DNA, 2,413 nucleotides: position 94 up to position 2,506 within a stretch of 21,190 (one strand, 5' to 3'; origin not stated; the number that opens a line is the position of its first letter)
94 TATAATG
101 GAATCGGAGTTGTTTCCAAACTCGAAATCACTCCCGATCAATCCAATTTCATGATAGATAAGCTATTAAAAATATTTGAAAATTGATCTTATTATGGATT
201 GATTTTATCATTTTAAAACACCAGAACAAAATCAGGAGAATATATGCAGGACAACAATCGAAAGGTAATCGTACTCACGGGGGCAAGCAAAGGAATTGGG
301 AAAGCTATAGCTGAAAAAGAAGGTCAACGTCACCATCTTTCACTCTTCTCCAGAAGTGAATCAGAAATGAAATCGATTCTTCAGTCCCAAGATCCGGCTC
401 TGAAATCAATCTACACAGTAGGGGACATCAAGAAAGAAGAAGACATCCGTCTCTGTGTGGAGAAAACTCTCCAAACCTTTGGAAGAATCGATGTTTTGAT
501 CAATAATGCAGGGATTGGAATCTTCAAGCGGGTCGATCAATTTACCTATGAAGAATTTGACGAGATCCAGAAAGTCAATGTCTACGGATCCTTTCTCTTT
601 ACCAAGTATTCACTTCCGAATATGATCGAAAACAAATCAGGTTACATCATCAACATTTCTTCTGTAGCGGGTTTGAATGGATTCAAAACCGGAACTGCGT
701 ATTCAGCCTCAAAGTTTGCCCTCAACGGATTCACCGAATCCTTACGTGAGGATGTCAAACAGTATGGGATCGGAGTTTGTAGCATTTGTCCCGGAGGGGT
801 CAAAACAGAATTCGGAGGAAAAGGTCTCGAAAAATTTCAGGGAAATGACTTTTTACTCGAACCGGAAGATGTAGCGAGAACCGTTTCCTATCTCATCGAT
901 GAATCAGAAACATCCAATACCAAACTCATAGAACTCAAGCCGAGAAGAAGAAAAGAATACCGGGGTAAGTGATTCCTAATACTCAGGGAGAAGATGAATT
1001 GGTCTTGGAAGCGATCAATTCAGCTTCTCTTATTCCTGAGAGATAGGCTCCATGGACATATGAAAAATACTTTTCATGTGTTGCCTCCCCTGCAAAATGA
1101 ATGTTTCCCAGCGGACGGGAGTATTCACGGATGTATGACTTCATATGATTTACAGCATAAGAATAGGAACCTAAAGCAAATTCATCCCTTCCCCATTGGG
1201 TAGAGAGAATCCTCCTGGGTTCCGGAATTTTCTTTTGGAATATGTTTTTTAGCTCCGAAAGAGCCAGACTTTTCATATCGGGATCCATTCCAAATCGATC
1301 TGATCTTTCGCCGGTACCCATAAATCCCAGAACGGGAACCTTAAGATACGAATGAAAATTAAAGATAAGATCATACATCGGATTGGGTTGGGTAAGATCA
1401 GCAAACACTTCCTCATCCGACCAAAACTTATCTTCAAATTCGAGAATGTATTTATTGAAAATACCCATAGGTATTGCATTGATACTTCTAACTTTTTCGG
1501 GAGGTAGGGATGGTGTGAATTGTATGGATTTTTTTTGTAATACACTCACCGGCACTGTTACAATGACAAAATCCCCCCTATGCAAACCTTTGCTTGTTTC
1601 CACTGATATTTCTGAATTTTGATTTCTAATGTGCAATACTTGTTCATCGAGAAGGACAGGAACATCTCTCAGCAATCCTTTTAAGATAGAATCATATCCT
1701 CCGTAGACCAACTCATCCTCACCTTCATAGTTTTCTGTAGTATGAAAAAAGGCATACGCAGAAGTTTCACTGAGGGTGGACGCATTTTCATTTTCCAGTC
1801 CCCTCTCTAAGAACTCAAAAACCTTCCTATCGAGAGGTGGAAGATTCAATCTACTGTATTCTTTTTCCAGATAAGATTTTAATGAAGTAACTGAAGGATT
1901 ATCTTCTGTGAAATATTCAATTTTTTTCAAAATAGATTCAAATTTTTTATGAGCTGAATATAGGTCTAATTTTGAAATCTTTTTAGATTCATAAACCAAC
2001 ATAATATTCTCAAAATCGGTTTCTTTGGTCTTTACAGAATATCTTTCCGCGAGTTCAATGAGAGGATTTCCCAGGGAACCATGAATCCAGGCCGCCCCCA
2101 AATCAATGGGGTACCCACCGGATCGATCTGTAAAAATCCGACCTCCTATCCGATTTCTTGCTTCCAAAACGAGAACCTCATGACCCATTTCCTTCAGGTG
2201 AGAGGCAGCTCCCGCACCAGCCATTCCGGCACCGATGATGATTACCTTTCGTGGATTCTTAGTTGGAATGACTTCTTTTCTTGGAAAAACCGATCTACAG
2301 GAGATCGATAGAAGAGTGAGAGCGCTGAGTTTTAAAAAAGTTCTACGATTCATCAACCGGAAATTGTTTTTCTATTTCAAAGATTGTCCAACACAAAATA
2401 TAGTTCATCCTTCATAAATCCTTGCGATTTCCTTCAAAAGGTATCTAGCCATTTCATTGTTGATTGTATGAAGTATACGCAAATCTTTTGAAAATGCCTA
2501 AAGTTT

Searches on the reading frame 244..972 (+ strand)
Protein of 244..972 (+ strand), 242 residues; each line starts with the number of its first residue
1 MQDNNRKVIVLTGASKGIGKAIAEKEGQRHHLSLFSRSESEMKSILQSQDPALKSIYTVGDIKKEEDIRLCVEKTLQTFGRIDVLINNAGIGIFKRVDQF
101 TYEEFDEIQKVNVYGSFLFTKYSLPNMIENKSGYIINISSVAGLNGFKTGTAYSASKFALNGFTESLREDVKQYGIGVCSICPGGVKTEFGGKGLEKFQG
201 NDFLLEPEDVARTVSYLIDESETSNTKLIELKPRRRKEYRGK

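Call 65: search_protein_families(library=pfam, proteins=[window:244-972:+], max_evalue=0.01)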
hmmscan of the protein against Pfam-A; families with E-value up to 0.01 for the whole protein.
window:244-972:+ (242 aa): 3 families
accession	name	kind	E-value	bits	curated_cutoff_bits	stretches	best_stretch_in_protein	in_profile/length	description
PF00106.31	adh_short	-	1.2e-51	175.4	26.6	1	7-191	1-187/195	short chain dehydrogenase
PF13561.12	adh_short_C2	-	5.1e-34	118.3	27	1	13-219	1-218/236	Enoyl-(Acyl carrier protein) reductase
PF08659.16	KR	-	2.4e-11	44.3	22.6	1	9-169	3-165/180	KR domain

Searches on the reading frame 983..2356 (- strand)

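Call 65: search_protein_families(library=pfam, proteins=[window:983-2356:-], max_evalue=0.01)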
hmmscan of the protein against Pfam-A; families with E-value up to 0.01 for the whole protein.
window:983-2356:- (457 aa): 13 families
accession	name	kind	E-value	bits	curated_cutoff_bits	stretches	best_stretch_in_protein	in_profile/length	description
PF01593.30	Amino_oxidase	-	2.2e-72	245.2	19.8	1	46-448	2-442/443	Flavin containing amine oxidoreductase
PF13450.12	NAD_binding_8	-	9e-17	61.6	21.9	1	40-98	1-60/68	NAD(P)-binding Rossmann-like domain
PF01266.30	DAO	-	3.1e-07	30.7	27.9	1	37-72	1-37/353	FAD dependent oxidoreductase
PF13738.12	Pyr_redox_3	-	3.3e-06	27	30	1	39-69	1-31/305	Pyridine nucleotide-disulphide oxidoreductase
PF07992.20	Pyr_redox_2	-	3.5e-06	27.1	26.1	1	32-76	139-182/291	Pyridine nucleotide-disulphide oxidoreductase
PF12831.13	FAD_oxidored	-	6e-06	26.2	27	1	38-74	2-38/416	FAD dependent oxidoreductase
PF03486.20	HI0933_like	-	2.3e-05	24.4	50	1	37-76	2-41/244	HI0933-like protein Rossmann domain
PF01262.27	AlaDh_PNT_C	-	8.7e-05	22.5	23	1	32-68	25-61/214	Alanine dehydrogenase/PNT, C-terminal domain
PF00890.30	FAD_binding_2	-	0.0002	21.1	20.4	1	38-74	2-38/414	FAD binding domain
PF01134.28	GIDA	-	0.00055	19.5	22.1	1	37-65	1-30/391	Glucose inhibited division protein A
PF00070.33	Pyr_redox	-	0.00071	20.5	22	1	37-73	1-36/82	Pyridine nucleotide-disulphide oxidoreductase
PF01494.25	FAD_binding_3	-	0.006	16.3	22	1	37-68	3-34/349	FAD binding domain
PF01488.26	Shikimate_DH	-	0.0096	16.4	24.3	0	33-68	10-45/138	Shikimate / quinate 5-dehydrogenase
